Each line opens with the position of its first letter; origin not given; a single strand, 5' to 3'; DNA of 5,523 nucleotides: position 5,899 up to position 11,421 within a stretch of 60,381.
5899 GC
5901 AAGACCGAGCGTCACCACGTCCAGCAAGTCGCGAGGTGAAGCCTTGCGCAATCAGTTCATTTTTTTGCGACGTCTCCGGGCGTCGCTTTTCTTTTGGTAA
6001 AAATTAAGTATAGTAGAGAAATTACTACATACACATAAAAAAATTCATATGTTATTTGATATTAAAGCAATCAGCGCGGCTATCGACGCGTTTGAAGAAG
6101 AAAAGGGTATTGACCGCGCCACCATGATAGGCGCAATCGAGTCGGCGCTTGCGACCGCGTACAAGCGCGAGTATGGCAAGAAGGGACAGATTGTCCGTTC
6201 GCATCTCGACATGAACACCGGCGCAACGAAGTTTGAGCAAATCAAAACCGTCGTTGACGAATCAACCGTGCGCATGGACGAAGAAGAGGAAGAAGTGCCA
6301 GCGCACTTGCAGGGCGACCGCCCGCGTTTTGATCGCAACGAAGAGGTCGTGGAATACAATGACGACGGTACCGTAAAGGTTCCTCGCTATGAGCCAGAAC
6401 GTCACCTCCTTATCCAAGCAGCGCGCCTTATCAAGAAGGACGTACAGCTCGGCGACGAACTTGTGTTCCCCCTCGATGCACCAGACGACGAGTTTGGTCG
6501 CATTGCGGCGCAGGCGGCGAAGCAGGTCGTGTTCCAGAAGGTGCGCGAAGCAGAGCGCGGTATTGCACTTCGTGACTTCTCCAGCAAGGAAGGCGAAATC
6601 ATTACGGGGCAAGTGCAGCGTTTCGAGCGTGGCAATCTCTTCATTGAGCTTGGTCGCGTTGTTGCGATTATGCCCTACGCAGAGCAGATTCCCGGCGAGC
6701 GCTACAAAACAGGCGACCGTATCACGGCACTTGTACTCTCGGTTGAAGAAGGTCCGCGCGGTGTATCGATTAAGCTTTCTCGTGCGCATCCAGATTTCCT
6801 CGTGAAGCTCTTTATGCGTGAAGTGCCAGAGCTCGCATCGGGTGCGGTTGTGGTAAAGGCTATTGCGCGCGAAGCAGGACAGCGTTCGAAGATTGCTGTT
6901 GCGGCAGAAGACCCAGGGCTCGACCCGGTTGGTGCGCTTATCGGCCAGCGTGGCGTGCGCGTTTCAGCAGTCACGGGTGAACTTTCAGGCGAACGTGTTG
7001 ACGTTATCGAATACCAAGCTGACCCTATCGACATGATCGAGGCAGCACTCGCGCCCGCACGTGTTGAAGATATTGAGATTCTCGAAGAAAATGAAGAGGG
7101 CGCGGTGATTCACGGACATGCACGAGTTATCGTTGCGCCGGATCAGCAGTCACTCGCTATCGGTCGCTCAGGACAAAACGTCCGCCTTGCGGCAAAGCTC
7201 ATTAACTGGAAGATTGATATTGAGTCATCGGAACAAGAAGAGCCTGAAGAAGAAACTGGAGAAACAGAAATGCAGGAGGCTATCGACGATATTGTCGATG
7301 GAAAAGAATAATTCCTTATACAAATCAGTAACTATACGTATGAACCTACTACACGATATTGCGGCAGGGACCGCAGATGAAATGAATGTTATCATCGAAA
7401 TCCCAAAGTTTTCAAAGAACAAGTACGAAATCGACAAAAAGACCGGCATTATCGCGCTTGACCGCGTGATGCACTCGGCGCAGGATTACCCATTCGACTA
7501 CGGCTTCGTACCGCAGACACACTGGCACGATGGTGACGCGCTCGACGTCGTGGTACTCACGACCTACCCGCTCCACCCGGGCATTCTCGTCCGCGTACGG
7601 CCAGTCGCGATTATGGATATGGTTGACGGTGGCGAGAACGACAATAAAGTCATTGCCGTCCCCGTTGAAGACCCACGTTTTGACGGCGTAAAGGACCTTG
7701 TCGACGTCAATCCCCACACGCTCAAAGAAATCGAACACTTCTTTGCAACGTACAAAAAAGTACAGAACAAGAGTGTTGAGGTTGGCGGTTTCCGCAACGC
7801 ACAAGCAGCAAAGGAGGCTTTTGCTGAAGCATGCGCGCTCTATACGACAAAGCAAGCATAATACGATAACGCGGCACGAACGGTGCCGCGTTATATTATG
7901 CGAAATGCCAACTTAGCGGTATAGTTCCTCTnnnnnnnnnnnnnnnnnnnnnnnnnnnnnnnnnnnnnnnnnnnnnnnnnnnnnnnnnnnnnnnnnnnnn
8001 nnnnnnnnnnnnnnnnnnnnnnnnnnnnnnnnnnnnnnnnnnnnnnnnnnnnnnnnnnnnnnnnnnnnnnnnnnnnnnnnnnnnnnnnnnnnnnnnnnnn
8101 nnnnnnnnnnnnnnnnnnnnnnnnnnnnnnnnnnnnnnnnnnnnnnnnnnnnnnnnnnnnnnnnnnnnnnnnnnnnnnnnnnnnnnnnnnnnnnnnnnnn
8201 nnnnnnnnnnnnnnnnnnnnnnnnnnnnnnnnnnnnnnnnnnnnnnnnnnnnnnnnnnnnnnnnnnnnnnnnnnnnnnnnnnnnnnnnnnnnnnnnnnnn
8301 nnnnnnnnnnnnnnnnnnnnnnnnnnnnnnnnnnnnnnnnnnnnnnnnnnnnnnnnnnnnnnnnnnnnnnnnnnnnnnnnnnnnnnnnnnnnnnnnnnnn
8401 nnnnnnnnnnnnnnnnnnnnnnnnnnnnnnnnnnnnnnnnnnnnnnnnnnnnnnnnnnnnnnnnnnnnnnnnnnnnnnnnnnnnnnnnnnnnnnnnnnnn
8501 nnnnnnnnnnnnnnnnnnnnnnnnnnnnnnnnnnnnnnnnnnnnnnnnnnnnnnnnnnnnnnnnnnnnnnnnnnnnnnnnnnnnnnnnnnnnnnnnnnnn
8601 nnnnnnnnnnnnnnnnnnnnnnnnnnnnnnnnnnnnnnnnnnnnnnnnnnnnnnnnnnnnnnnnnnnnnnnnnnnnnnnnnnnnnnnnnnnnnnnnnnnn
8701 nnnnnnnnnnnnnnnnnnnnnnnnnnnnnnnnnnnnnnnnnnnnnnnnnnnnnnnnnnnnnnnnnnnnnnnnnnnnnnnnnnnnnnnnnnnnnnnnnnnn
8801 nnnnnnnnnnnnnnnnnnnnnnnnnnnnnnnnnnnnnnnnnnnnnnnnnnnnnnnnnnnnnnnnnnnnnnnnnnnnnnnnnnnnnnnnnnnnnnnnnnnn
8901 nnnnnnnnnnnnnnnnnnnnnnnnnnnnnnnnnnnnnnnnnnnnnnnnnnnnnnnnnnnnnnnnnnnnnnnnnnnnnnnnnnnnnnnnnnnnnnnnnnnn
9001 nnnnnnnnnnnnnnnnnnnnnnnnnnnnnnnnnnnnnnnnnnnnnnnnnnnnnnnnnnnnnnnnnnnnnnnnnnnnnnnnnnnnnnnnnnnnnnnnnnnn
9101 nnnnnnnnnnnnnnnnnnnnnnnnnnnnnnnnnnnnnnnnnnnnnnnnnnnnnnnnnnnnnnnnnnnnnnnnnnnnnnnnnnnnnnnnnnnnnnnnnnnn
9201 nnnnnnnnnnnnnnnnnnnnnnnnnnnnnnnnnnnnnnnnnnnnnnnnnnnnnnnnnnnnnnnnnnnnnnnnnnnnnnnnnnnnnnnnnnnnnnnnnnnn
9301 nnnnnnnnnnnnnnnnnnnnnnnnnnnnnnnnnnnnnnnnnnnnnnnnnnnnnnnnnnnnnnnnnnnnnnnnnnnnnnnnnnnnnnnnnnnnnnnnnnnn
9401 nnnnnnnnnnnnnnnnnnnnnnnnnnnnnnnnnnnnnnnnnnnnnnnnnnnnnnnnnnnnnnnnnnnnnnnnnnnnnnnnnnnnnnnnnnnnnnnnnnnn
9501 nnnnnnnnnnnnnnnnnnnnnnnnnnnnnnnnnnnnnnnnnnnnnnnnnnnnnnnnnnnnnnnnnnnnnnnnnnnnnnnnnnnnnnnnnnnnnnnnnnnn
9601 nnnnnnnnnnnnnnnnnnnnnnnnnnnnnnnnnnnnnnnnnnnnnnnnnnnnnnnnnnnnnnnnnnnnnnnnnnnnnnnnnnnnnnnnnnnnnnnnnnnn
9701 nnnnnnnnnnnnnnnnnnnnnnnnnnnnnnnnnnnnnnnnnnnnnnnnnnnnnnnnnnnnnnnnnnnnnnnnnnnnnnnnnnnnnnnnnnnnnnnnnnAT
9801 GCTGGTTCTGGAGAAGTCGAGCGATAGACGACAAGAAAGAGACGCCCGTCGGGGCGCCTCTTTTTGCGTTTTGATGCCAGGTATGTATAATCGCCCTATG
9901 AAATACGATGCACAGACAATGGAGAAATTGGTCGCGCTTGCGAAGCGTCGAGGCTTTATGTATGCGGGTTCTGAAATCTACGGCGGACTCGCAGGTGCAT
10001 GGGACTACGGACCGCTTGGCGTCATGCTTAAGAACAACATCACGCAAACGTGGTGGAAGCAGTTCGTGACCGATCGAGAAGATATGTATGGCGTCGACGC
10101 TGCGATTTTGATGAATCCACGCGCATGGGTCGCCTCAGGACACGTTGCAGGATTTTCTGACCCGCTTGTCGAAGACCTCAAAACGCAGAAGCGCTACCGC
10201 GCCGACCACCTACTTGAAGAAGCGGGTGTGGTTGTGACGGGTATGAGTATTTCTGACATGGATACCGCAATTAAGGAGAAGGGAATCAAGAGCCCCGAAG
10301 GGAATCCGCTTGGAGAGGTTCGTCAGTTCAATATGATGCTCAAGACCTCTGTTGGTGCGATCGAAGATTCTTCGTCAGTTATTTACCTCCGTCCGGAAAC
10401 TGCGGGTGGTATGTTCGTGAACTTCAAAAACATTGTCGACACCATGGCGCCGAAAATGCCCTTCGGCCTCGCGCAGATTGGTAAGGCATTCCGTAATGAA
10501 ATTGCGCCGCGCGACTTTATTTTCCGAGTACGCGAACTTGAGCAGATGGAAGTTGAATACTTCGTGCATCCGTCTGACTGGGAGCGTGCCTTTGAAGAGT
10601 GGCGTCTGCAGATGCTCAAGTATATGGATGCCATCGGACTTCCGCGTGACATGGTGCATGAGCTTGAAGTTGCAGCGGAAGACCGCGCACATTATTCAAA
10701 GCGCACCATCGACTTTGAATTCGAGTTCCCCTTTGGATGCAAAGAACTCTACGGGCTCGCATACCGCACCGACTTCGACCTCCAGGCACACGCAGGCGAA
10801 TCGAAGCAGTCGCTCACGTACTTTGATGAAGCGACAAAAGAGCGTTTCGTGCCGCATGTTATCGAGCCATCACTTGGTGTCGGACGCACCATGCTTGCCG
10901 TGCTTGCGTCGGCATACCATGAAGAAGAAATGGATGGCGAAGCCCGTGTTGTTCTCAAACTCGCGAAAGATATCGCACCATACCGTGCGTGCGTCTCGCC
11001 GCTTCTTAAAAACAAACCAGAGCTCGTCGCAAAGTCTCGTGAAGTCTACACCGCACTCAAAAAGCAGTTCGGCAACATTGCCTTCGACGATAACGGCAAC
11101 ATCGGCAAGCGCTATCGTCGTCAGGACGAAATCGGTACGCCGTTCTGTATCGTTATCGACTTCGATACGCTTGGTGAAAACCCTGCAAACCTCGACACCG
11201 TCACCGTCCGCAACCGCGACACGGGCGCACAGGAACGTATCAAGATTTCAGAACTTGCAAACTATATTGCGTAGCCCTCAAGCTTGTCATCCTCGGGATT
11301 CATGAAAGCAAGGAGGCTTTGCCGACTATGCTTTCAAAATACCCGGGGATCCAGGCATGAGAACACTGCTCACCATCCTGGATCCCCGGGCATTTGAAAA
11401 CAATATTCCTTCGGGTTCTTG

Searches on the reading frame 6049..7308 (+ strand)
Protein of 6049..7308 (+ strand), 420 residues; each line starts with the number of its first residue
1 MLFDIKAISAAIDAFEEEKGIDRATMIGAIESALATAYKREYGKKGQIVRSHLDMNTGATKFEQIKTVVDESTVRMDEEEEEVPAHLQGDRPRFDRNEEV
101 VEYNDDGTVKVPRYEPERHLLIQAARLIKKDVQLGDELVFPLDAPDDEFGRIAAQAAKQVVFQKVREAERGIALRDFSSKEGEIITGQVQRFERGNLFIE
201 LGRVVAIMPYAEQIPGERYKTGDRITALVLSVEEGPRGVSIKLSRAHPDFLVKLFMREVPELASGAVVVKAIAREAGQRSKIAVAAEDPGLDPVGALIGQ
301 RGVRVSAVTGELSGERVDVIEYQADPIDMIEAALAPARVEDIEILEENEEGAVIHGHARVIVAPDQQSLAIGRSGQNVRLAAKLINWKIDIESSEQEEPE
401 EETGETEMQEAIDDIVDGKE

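Call 12: search_protein_families(library=pfam, proteins=[window:6049-7308:+], max_evalue=0.001)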
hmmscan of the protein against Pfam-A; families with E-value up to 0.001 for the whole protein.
window:6049-7308:+ (420 aa): 3 families
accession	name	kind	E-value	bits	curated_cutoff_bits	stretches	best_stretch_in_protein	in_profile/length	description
PF08529.16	NusA_N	-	2.5e-28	99.1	23.8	1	9-170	3-118/119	NusA N-terminal domain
PF13184.12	KH_5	-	5.1e-23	81.4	27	1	276-344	1-69/69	NusA-like KH domain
PF00575.29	S1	-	6.4e-08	33.3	22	1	180-241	3-71/74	S1 RNA binding domain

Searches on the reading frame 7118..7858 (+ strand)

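Call 61: search_protein_families(library=pfam, proteins=[window:7118-7858:+], max_evalue=0.001)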
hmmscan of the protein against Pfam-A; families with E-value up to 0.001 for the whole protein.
window:7118-7858:+ (247 aa): 1 family
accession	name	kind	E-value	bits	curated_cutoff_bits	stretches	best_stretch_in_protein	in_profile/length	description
PF00719.24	Pyrophosphatase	-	1.2e-54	184.7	23.5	1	91-242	1-152/153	Inorganic pyrophosphatase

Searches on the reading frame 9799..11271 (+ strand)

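Call 12: search_protein_families(library=pfam, proteins=[window:9799-11271:+], max_evalue=0.001)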
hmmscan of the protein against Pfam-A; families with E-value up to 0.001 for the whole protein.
window:9799-11271:+ (491 aa): 2 families
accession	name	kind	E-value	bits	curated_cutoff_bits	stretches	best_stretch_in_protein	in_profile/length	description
PF03129.25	HGTP_anticodon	-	1.1e-18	67.5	21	1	398-490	3-91/94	Anticodon binding domain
PF00587.30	tRNA-synt_2b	-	2e-11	44.7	29.3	1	194-370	10-177/179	tRNA synthetase class II core domain (G, H, P, S and T)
